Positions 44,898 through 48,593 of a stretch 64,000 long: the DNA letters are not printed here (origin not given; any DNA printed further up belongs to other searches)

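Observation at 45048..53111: Two giant collinear paralogues of an unrecognised secreted protein family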

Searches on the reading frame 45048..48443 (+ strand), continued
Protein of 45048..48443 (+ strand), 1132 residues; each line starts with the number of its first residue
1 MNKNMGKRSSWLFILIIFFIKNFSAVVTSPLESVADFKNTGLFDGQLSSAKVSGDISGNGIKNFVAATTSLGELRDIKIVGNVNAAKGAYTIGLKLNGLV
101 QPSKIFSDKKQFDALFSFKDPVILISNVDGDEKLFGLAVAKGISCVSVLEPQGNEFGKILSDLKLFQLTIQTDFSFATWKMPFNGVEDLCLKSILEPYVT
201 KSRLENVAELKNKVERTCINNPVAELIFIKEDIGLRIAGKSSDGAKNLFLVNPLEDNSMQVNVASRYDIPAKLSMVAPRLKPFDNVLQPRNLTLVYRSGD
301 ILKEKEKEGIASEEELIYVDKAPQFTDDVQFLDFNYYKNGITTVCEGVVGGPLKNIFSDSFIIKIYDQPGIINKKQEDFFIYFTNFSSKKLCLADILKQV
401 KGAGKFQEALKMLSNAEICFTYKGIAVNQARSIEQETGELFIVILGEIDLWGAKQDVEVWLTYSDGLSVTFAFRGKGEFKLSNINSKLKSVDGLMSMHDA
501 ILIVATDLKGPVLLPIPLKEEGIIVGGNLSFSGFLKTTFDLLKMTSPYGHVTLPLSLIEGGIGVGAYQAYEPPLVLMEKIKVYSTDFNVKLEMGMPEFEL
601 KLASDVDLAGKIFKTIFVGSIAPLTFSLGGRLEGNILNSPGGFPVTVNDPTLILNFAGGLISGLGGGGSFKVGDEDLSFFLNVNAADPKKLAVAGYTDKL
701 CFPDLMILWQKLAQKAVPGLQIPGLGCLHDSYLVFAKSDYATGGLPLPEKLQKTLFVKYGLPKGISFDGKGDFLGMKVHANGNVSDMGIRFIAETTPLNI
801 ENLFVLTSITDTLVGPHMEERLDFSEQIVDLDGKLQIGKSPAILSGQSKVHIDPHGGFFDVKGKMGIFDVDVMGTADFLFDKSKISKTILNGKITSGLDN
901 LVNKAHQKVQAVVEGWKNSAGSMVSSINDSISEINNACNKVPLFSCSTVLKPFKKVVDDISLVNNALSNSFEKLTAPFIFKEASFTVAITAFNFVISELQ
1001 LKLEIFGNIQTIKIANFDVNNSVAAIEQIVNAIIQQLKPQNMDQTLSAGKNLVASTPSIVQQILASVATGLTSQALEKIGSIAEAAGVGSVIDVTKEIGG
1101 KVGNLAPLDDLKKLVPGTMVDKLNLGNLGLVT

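Call 65: search_protein_families(library=pfam, alignment_id=A2, max_evalue=1)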
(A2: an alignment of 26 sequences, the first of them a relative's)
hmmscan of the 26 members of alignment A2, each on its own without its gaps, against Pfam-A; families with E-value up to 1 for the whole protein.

A. member 1, P0005 (917 aa): 1 family
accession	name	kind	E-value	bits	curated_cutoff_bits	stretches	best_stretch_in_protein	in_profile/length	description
PF20508.3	DUF6734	-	0.022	14.6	27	1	761-868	129-235/286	Family of unknown function (DUF6734)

B. families by the number of members that match (of 26 scanned): 124 families (the first 25 are shown)
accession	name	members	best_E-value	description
PF07889.17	DUF1664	5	0.078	Protein of unknown function (DUF1664)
PF14362.11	DUF4407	4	0.00057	Domain of unknown function (DUF4407)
PF01442.23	Apolipoprotein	4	0.00078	Apolipoprotein A1/A4/E domain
PF04513.17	Baculo_PEP_C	3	2.5e-06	Baculovirus polyhedron envelope protein, PEP, C terminus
PF00038.26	Filament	3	1.8e-05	Intermediate filament protein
PF15619.11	Lebercilin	3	4.8e-05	Ciliary protein causing Leber congenital amaurosis disease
PF06103.16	DUF948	3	0.003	Bacterial protein of unknown function (DUF948)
PF06911.18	Senescence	3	0.0034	Senescence domain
PF06009.19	Laminin_II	3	0.018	Laminin Domain II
PF07464.16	ApoLp-III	3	0.052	Apolipophorin-III precursor (apoLp-III)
PF00015.26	MCPsignal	2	0.0025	Methyl-accepting chemotaxis protein (MCP) signalling domain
PF15984.10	Collagen_mid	2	0.0039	Bacterial collagen, middle region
PF11932.13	DUF3450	2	0.0057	Protein of unknown function (DUF3450)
PF06160.17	EzrA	2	0.014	Septation ring formation regulator, EzrA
PF05929.16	Phage_GPO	2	0.039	Phage capsid scaffolding protein (GPO) serine peptidase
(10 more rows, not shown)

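Call 71: find_encoding_contigs(protein=P0016, flank=10000, max_places=1)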
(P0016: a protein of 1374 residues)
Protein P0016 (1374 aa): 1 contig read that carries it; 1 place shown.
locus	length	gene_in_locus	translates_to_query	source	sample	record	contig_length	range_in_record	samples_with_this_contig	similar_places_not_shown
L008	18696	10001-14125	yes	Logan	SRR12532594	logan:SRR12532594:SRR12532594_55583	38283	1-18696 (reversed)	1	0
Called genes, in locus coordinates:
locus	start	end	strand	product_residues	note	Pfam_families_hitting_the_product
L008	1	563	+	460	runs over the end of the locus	-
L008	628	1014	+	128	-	-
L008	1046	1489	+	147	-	-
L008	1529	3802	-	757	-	PF01735:PLA2_B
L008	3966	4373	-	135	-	-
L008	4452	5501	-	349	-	PF00814:TsaD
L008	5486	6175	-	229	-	-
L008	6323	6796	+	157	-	PF09835:DUF2062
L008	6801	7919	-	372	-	PF17761:DUF1016_N, PF06250:YhcG_C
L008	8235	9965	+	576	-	PF06101:Vps62 (weak)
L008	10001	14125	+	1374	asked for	-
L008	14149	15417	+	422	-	-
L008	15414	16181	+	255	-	-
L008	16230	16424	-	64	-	-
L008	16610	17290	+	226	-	-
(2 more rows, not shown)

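Call 72: find_encoding_contigs(protein=P0019, flank=10000, max_places=1)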
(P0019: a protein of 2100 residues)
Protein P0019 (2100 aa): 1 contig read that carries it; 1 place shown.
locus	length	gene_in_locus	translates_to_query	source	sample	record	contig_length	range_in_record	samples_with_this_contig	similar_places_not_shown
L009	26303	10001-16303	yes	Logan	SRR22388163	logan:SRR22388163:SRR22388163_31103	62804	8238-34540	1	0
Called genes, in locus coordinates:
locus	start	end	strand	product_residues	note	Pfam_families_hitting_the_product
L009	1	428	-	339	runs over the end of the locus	PF00154:RecA_N, PF06745:ATPase (faint), PF08423:Rad51, PF27531:MT3502_N (weak), PF21096:RecA_C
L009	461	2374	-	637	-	PF13623:SurA_N_2, PF13145:Rotamase_2 (weak), PF13616:Rotamase_3, PF00639:Rotamase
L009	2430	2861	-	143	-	-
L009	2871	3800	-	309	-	PF01745:IPT (faint), PF01715:IPPT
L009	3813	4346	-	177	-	PF02559:CarD_TRCF_RID, PF21095:CarD_C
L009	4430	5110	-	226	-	-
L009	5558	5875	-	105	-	PF18291:HU-HIG, PF00216:Bac_DNA_binding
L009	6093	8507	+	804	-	PF01820:Dala_Dala_lig_N, PF02655:ATP-grasp_3 (faint), PF07478:Dala_Dala_lig_C, PF01820:Dala_Dala_lig_N, PF07478:Dala_Dala_lig_C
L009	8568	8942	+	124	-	-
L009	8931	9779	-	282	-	PF13793:Pribosyltran_N, PF00156:Pribosyltran, PF14681:UPRTase (weak), PF14572:Pribosyl_synth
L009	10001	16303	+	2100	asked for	PF04513:Baculo_PEP_C (weak), PF26039:Dcst2 (faint)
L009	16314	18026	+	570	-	-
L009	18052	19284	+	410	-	PF00805:Pentapeptide (faint), PF13576:Pentapeptide_3 (faint), PF13599:Pentapeptide_4 (weak)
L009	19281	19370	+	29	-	-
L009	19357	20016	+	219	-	-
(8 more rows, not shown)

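Call 85: predict_structure(alignment_id=A4)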
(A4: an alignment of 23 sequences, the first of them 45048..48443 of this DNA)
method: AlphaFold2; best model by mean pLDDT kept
length: 1132 residues; sequences in the alignment: 23
mean_pLDDT: 67.7   pTM: 0.49
mean pLDDT of the five models: 67.7, 67.3, 64.7, 63.4, 63.1
residues with pLDDT >= 90: 111; 70-90: 459; 50-70: 298; < 50: 264
segments of 3 or more residues with pLDDT < 50: 1-62, 64-71, 73-75, 96-153, 165-179, 202-206, 302-336, 368-376, 430-437, 942-945, 1067-1071, 1085-1132
pLDDT, mean of each block of 10 residues (from residue 1): 36 40 41 41 39 42 48 49 53 48 38 37 41 35 31 53 47 40 59 59 52 66 61 66 73 66 71 71 75 67 45 36 40 49 68 68 57 47 63 80 72 72 66 46 81 82 77 85 80 87 80 60 86 87 86 73 86 89 91 75 89 90 85 80 85 87 90 88 86 90 76 66 70 86 80 69 83 84 74 89 88 91 83 88 87 87 87 77 76 86 85 76 70 64 54 62 64 72 88 82 83 88 86 79 66 61 53 53 48 45 40 42 37 27
secondary structure, 60 per line:
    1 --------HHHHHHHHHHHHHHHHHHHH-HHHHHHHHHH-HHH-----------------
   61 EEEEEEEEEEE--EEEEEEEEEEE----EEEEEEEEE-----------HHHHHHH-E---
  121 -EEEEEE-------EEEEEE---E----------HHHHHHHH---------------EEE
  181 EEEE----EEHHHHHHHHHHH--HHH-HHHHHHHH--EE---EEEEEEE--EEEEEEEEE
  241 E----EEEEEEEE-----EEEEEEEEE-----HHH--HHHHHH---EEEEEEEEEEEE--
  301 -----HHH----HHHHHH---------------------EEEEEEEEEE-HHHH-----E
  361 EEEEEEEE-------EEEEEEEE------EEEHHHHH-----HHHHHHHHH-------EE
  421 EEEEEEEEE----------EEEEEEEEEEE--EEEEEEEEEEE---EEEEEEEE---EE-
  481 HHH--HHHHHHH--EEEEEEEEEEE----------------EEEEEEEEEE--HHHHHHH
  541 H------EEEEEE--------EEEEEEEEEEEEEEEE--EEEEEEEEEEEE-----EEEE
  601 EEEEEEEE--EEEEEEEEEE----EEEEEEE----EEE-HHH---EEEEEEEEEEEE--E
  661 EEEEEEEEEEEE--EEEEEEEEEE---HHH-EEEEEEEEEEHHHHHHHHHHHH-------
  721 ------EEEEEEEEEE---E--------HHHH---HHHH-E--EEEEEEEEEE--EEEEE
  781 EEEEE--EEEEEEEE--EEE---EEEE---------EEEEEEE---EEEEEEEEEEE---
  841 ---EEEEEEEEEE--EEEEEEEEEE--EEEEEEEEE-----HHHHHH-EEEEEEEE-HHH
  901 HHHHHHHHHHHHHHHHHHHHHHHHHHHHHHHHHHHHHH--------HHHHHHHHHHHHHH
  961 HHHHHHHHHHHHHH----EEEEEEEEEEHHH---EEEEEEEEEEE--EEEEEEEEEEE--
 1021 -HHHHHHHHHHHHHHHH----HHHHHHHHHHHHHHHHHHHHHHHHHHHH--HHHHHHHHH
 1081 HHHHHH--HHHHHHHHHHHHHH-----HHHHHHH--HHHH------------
elements in order (helices of 4 or more, strands of 3 or more residues): H9-28 H30-39 E61-71 E74-84 E89-97 H109-115 E122-127 E135-140 H155-162 E178-184 H191-201 H208-215 E223-229 E232-241 E246-253 E259-267 H278-283 E287-298 H313-318 E340-349 H351-354 E360-368 E376-383 E390-392 H393-397 H403-411 E419-429 E440-450 E453-463 E467-474 H486-492 E495-505 E522-531 H534-541 E548-553 E562-577 E580-591 E597-608 E611-620 E625-631 E636-638 E646-657 E660-672 E675-684 E692-701 H702-713 E727-736 H749-752 H756-759 E764-773 E776-785 E788-795 E798-800 E804-807 E817-823 E827-837 E844-853 E856-865 E868-876 H882-887 E889-896 H898-938 H947-974 E979-988 E995-1005 E1008-1018 H1022-1037 H1042-1069 H1072-1086 H1089-1102 H1108-1114 H1117-1120

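Call 87: fold_search(model_id=the predicted structure, library=pdb)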
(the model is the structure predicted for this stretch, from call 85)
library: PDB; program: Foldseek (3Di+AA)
matches with E <= 10: 372; with E <= 0.001: 3
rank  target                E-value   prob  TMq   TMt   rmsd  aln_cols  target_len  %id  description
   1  9ea7                  3.4e-05  0.90  0.14  0.06  68.1      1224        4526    8  The Structure of ApoB100 from Human Low-Density Lipoprotein (released 2024-12-18)
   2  9e9r                  6.2e-05  0.77  0.11  0.05  35.6      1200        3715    8  The Structure of ApoB100 from Human Low-Density Lipoprotein (released 2024-12-18)
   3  9bdt_A                7.3e-04  0.60  0.12  0.05  30.1      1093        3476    8  Apolipoprotein B 100 bound to LDL receptor and legobody (released 2024-12-25)
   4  8h1s_C                3.5e-03  0.14  0.08  0.10  43.3       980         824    7  Crystal structure of apo-LptDE complex (released 2023-10-11)
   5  8xdn_A                1.4e-02  0.91  0.10  0.29  20.8       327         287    8  TOM complex with small molecule (released 2025-06-11)
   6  5iva_A                1.4e-02  0.15  0.08  0.13  36.2       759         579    8  The LPS Transporter LptDE from Pseudomonas aeruginosa, core complex (released 2016-05-18)
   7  2wb7_A                1.9e-02  0.16  0.08  0.14  35.2       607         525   12  pT26-6p (released 2009-03-03)
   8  1oac_B                2.2e-02  0.06  0.05  0.07  31.5       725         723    9  CRYSTAL STRUCTURE OF A QUINOENZYME: COPPER AMINE OXIDASE OF ESCHERICHIA COLI AT 2 ANGSTROEMS RESOLUTION (released 1996-04-03)
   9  9fz5_A                2.9e-02  0.20  0.10  0.14  42.2       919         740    6  Cryo-EM structure of LptDE-YedD complex from Escherichia Coli (released 2025-04-09)
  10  9ia5_A                3.2e-02  0.12  0.09  0.13  41.4       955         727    7  LpDEM from Escherichia coli (released 2025-12-10)
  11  1dyu_A                3.9e-02  0.04  0.06  0.07  30.8       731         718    9  The active site base controls cofactor reactivity in Escherichia coli amine oxidase: X-ray crystallographic studies wi (released 2000-02-29)
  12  6grr_A                4.3e-02  0.04  0.06  0.07  30.9       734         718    9  Crystal structure of Escherichia coli amine oxidase mutant I342F/E573Q (released 2018-09-05)
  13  1qaf_A                5.6e-02  0.03  0.05  0.07  30.8       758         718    8  THE ACTIVE SITE BASE CONTROLS COFACTOR REACTIVITY IN ESCHERICHIA COLI AMINE OXIDASE : X-RAY CRYSTALLOGRAPHIC STUDIES W (released 1999-08-23)
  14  9kn3_A                5.8e-02  0.11  0.09  0.13  42.0       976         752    6  Cryo-EM structure of LptDEM complex from Escherichia coli (released 2025-07-23)
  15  9i95_A                6.4e-02  0.13  0.09  0.14  34.7       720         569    7  Cryo-EM structure of Shigella flexneri LptDE bound by a Bicyclic peptide molecule (Compound 4) (released 2025-10-15)
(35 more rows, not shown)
